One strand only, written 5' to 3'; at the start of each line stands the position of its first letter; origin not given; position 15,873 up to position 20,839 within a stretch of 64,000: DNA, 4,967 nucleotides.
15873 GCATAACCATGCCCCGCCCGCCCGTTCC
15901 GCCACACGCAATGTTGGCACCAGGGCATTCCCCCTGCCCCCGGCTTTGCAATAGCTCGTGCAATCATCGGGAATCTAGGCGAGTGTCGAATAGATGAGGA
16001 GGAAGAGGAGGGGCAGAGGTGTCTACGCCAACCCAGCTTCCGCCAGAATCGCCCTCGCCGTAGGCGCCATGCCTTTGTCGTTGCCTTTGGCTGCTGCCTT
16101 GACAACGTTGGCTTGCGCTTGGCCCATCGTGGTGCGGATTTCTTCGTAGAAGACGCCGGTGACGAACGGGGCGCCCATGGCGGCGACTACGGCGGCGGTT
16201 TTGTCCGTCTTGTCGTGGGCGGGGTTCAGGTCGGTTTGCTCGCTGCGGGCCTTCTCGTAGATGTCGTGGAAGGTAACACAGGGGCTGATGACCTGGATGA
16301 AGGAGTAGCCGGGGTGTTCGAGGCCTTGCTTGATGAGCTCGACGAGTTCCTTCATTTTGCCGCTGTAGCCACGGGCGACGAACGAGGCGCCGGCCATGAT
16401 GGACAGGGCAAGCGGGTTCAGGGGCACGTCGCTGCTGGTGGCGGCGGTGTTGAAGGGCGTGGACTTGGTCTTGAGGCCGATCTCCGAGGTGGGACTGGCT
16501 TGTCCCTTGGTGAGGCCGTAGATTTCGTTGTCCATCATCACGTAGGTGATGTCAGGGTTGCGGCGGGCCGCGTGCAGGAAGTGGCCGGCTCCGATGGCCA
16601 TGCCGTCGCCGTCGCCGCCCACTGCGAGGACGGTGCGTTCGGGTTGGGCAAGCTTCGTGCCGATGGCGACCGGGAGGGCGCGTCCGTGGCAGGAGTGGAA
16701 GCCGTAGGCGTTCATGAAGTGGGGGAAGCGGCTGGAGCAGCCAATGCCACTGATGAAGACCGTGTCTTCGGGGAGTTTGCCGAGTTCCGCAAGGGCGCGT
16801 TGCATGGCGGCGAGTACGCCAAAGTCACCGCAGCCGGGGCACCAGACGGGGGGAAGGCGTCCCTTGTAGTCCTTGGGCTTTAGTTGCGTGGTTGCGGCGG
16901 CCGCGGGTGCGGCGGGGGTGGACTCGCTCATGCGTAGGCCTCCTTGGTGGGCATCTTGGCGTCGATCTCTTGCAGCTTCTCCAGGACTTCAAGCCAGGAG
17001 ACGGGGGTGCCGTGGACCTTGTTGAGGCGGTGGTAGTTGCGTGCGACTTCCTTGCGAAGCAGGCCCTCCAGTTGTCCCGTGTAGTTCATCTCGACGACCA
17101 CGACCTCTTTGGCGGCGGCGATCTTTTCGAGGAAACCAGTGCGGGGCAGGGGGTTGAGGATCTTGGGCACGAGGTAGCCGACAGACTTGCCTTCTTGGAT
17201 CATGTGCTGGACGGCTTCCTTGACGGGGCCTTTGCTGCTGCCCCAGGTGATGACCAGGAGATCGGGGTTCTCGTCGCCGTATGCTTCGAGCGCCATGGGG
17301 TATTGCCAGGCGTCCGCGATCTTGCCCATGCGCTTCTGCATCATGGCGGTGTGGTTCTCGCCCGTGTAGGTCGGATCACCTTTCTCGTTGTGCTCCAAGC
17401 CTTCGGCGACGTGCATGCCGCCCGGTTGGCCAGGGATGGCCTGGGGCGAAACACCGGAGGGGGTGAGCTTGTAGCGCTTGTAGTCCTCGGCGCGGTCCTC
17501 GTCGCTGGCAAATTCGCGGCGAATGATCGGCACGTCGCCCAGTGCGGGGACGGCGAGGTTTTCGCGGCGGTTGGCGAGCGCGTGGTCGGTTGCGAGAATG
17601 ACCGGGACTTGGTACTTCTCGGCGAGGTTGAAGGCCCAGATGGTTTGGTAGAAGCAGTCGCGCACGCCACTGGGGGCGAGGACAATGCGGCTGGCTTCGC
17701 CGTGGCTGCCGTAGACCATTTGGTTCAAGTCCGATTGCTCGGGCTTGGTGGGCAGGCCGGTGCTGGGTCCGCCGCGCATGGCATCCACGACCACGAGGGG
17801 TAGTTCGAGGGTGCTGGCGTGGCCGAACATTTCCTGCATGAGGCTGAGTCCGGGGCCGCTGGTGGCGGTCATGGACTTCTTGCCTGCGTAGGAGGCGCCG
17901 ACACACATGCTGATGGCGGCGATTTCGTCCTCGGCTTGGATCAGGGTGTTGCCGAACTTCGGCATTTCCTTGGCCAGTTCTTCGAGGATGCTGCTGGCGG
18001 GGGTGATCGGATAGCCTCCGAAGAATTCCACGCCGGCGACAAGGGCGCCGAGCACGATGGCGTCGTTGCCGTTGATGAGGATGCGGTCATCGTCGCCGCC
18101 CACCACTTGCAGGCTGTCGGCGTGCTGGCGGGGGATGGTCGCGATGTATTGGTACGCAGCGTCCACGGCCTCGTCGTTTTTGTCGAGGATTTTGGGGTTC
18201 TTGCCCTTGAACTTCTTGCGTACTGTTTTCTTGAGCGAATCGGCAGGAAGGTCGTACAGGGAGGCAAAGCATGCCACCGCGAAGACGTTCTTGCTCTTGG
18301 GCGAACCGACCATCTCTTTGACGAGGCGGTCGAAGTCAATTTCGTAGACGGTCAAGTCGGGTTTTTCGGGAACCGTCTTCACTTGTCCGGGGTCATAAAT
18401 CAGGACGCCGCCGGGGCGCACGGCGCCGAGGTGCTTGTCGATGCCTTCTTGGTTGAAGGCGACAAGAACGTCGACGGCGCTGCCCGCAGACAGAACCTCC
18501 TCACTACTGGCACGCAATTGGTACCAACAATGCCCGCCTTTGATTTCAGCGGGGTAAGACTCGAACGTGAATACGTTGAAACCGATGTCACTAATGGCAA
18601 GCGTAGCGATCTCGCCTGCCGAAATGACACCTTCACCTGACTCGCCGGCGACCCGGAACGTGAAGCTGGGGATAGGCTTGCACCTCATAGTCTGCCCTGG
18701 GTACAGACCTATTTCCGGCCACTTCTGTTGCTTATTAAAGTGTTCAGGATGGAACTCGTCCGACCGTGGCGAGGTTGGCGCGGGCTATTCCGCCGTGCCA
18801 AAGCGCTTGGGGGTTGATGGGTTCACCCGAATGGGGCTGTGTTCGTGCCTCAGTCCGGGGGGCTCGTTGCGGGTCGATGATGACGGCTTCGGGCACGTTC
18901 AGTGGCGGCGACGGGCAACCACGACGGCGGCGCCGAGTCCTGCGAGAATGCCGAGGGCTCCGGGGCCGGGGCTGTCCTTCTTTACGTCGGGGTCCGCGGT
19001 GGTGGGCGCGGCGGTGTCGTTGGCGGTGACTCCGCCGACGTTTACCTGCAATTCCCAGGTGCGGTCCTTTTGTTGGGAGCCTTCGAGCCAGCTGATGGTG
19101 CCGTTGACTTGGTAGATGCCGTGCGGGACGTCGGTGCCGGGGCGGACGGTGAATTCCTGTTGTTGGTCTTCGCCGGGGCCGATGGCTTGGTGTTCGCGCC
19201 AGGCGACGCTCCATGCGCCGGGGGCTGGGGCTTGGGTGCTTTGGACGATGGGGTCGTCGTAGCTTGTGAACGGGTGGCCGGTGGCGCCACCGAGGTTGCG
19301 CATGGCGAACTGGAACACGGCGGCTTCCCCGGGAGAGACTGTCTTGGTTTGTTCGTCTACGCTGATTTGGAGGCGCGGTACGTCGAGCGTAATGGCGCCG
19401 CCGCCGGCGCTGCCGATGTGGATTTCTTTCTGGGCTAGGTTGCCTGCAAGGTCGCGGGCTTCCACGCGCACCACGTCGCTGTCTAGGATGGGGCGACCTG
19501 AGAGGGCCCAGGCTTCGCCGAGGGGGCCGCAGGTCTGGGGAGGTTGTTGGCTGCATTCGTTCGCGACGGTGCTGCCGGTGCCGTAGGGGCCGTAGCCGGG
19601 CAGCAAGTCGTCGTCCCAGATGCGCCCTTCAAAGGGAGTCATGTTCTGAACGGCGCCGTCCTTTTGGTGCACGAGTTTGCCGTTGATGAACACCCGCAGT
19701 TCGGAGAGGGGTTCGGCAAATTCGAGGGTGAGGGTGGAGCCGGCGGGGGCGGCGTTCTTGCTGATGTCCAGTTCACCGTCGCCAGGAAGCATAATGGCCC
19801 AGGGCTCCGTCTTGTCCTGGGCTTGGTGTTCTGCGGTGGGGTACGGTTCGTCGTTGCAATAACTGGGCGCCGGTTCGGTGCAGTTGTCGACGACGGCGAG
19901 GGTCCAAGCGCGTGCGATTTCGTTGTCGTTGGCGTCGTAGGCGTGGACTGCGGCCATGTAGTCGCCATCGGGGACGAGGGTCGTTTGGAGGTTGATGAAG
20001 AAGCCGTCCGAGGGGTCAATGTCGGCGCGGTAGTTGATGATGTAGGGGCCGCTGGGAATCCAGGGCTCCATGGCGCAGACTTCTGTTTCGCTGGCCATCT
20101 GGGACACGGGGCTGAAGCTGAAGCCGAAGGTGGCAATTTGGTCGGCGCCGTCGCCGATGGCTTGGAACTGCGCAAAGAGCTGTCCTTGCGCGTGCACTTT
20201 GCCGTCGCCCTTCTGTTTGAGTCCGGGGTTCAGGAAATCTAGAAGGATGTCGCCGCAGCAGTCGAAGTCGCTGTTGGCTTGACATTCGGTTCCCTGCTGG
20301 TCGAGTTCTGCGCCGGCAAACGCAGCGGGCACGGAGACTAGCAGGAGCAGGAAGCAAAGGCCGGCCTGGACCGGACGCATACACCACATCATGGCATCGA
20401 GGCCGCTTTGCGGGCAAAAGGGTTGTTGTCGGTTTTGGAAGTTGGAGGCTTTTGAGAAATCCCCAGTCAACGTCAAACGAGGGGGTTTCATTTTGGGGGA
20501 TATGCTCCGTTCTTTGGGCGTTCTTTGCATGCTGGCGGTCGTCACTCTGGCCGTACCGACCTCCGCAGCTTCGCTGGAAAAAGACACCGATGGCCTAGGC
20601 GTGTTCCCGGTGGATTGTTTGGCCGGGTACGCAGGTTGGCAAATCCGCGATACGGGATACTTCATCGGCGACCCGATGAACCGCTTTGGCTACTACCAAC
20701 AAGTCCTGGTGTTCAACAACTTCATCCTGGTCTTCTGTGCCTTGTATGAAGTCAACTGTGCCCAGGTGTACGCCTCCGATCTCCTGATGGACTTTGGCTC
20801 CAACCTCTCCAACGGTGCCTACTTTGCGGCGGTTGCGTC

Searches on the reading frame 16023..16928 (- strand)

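Call 65: search_protein_families(library=pfam, proteins=[window:16023-16928:-], max_evalue=0.001)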
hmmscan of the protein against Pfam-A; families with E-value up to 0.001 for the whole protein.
window:16023-16928:- (301 aa): 2 families
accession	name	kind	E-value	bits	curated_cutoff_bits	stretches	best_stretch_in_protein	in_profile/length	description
PF02775.26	TPP_enzyme_C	-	3.3e-32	111.8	21.9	1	62-213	2-151/151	Thiamine pyrophosphate enzyme, C-terminal TPP binding domain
PF12367.13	PFO_beta_C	-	0.00012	22.5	24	1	217-268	1-57/66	Pyruvate ferredoxin oxidoreductase beta subunit C terminal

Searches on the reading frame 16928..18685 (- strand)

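Call 65: search_protein_families(library=pfam, proteins=[window:16928-18685:-], max_evalue=0.001)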
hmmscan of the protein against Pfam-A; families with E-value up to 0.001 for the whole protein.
window:16928-18685:- (585 aa): 3 families
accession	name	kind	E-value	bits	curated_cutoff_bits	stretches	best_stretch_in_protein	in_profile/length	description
PF01855.24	POR_N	-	1.2e-62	212.1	27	1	213-450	2-230/231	Pyruvate flavodoxin/ferredoxin oxidoreductase, thiamine diP-bdg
PF01558.24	POR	-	1e-40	140.1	27.4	1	17-179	2-173/173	Pyruvate ferredoxin/flavodoxin oxidoreductase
PF17147.9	PFOR_II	-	4.5e-12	46.7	27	1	475-554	2-81/102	Pyruvate:ferredoxin oxidoreductase core domain II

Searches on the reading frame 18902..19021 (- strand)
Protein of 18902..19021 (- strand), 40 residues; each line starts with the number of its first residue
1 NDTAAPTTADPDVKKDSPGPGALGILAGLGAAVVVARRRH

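Call 82: search_protein_families(library=ncbifam, proteins=[window:18902-19021:-], max_evalue=10)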
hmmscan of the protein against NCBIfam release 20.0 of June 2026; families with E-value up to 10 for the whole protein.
seq(40 aa): 8 families
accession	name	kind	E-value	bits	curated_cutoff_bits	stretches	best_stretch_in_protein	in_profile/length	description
TIGR03901.2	MYXO-CTERM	domain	5.4e-05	23.5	20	1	17-39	12-33/34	MYXO-CTERM sorting domain-containing protein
NF041431.1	S_layer_MEMAR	equivalog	0.0002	20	600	1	3-38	782-818/819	MEMAR_RS02690 family S-layer glycoprotein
NF058571.1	GVDTG_CTERM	domain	0.00043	20.5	29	1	5-39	10-44/44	GVDTG sorting domain-containing protein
NF033846.1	Rumino_NPXTG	domain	0.0011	19.2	23.5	1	21-40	11-30/30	NPXTG-anchored protein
NF051874.1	PVV_CTERM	equivalog_domain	0.03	14.1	27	1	21-39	14-32/38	PVV-CTERM domain-containing choice-of-anchor G protein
TIGR03370.1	VPLPA-CTERM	domain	0.049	13.6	25.35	1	25-40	10-25/25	VPLPA-CTERM sorting domain-containing protein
TIGR03382.1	GC_trans_RRR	domain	0.11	13.1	15.85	1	19-39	7-27/27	MYXO-CTERM sorting domain-containing protein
TIGR04126.1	PGF_CTERM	domain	0.26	11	24.5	1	16-40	4-28/28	PGF-CTERM sorting domain-containing protein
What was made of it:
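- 18899..20665 (-): Second putative ArtA substrate, with the tail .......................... The true start is uncertain, probably near 20380. PGF_CTERM scores 11.0 bits against 24.5 (call 82).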

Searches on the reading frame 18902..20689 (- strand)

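Call 15: search_protein_families(library=ncbifam, proteins=[window:18902-20689:-], max_evalue=1)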
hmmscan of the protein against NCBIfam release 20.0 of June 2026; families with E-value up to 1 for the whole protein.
window:18902-20689:- (596 aa): 4 families
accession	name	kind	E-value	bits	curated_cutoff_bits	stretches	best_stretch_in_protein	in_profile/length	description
NF041431.1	S_layer_MEMAR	equivalog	0.002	16.6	600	1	551-594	774-818/819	MEMAR_RS02690 family S-layer glycoprotein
TIGR03901.2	MYXO-CTERM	domain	0.0078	16.6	20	1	573-595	12-33/34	MYXO-CTERM sorting domain-containing protein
NF033846.1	Rumino_NPXTG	domain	0.031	14.6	23.5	1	578-596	12-30/30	NPXTG-anchored protein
NF058571.1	GVDTG_CTERM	domain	0.11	12.8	29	1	558-595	7-44/44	GVDTG sorting domain-containing protein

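Call 59: search_protein_families(library=pfam, proteins=[window:18902-20689:-], max_evalue=0.01)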
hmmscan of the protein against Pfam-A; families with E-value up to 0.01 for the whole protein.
window:18902-20689:- (596 aa): 0 families
